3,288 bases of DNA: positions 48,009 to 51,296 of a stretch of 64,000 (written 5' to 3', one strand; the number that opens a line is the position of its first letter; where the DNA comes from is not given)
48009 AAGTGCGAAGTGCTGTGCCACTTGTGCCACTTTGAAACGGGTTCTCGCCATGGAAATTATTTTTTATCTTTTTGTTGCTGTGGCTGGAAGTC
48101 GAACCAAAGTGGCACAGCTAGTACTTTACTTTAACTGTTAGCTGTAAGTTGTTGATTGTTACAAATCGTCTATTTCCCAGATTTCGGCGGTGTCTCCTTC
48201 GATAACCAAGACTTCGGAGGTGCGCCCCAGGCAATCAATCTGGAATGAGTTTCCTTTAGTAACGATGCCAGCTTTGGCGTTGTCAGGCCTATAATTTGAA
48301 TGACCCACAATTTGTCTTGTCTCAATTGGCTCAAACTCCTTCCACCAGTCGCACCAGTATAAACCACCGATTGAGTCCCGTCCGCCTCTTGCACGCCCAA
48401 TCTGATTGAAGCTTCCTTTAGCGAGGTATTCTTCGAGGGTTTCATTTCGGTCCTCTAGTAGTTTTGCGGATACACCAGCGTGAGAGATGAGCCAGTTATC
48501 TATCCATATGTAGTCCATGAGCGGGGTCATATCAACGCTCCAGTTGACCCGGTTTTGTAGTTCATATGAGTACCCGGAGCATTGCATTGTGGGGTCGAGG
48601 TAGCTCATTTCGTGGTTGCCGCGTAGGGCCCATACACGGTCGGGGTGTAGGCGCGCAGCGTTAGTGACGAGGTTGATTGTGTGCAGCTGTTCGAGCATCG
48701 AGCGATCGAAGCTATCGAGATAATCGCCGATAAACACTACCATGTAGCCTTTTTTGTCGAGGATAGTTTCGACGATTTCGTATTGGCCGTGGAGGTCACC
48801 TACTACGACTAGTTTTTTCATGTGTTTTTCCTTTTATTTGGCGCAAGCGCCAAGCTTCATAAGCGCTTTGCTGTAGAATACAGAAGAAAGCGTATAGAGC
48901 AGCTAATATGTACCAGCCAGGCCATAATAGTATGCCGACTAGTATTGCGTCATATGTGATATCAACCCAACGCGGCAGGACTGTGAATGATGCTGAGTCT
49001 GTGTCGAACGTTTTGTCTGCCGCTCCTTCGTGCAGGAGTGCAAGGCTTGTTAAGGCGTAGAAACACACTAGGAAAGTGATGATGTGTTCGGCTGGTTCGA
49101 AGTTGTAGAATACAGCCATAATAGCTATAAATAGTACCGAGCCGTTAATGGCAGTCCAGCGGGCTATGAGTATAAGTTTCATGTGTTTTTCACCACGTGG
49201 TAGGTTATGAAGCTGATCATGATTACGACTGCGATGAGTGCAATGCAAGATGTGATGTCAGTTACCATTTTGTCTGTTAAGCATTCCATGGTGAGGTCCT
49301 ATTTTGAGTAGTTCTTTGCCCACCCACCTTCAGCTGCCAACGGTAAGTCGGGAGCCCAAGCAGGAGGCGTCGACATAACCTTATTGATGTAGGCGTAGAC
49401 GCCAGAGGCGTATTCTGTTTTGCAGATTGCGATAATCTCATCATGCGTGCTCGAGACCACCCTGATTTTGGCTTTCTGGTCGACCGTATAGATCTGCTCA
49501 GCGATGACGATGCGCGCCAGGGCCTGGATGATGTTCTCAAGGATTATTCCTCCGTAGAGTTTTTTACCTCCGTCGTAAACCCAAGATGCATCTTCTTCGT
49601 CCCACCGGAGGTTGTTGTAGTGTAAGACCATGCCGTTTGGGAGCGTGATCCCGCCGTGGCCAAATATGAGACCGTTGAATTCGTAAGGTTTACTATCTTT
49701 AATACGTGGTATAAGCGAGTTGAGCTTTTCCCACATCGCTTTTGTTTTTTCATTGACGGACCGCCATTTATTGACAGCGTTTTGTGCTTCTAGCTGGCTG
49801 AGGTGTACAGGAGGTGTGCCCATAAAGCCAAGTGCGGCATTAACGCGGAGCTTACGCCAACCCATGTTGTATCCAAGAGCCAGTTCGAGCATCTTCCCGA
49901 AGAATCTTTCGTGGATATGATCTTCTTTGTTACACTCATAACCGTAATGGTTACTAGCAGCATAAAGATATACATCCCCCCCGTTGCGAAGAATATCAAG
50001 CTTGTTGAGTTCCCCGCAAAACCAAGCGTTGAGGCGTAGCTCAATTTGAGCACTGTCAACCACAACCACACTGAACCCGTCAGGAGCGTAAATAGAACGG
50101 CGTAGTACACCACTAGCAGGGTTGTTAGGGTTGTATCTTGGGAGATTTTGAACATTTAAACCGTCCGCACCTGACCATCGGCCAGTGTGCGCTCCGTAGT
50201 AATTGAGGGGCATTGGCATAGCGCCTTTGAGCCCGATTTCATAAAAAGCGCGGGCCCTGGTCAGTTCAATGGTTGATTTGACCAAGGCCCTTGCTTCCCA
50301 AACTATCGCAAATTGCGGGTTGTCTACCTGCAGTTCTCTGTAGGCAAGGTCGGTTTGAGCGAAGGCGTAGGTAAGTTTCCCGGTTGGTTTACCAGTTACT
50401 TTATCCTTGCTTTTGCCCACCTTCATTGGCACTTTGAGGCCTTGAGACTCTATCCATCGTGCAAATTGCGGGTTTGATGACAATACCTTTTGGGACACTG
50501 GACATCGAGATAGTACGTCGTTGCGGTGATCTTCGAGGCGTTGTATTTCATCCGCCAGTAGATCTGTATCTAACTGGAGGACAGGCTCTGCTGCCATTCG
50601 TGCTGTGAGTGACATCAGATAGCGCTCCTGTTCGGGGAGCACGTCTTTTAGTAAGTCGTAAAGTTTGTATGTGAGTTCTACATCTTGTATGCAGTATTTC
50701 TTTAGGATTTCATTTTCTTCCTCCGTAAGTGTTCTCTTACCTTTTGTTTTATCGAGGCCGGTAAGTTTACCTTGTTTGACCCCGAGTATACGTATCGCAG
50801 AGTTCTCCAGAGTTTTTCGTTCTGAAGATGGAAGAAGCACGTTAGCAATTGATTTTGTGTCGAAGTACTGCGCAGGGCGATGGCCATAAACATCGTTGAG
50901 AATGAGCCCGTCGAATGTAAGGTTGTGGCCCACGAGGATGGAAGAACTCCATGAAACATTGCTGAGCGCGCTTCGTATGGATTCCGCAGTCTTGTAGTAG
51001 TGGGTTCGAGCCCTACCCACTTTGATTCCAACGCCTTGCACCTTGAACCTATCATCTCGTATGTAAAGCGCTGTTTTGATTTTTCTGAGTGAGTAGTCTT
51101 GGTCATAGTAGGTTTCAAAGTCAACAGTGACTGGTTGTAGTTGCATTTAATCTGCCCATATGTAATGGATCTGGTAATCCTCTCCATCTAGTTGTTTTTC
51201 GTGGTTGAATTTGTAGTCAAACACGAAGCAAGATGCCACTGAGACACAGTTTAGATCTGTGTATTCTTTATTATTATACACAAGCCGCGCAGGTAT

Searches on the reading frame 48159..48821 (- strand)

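Call 98: search_protein_families(library=pfam, proteins=[window:48159-48821:-], max_evalue=0.01)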
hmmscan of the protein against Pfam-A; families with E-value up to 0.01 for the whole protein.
window:48159-48821:- (220 aa): 2 families
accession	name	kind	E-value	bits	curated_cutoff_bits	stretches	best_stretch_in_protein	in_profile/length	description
PF00149.33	Metallophos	-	1.7e-11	45.3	21.5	1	3-177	2-158/191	Calcineurin-like phosphoesterase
PF12850.12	Metallophos_2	-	0.0081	16.6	27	0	3-78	2-60/154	Calcineurin-like phosphoesterase superfamily domain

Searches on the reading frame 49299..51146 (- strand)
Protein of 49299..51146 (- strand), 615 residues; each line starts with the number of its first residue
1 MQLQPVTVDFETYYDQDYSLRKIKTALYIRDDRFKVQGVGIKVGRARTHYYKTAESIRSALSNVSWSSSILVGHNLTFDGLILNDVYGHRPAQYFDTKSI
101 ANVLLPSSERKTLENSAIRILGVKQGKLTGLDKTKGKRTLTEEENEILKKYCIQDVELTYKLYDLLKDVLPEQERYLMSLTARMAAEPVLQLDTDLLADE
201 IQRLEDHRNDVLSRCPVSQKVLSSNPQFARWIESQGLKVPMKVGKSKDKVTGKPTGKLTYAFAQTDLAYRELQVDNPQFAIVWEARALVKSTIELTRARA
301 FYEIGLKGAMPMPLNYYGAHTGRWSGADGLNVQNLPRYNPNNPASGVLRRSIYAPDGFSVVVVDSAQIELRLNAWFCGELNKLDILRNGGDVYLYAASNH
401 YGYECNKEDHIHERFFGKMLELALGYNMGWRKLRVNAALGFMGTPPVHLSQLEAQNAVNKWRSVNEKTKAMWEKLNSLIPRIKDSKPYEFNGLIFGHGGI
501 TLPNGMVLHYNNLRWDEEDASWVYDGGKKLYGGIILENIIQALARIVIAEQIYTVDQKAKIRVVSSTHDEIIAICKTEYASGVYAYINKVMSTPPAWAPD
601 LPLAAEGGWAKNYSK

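Call 28: search_protein_families(library=pfam, proteins=[window:49299-51146:-], max_evalue=0.001)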
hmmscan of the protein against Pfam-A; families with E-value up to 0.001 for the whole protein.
window:49299-51146:- (615 aa): 2 families
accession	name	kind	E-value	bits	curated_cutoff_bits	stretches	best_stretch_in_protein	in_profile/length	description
PF00476.26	DNA_pol_A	-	2e-14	53.8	34.3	1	270-437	66-230/381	DNA polymerase family A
PF01612.26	DNA_pol_A_exo1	-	8.9e-09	35.8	23.6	1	57-170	64-172/173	3'-5' exonuclease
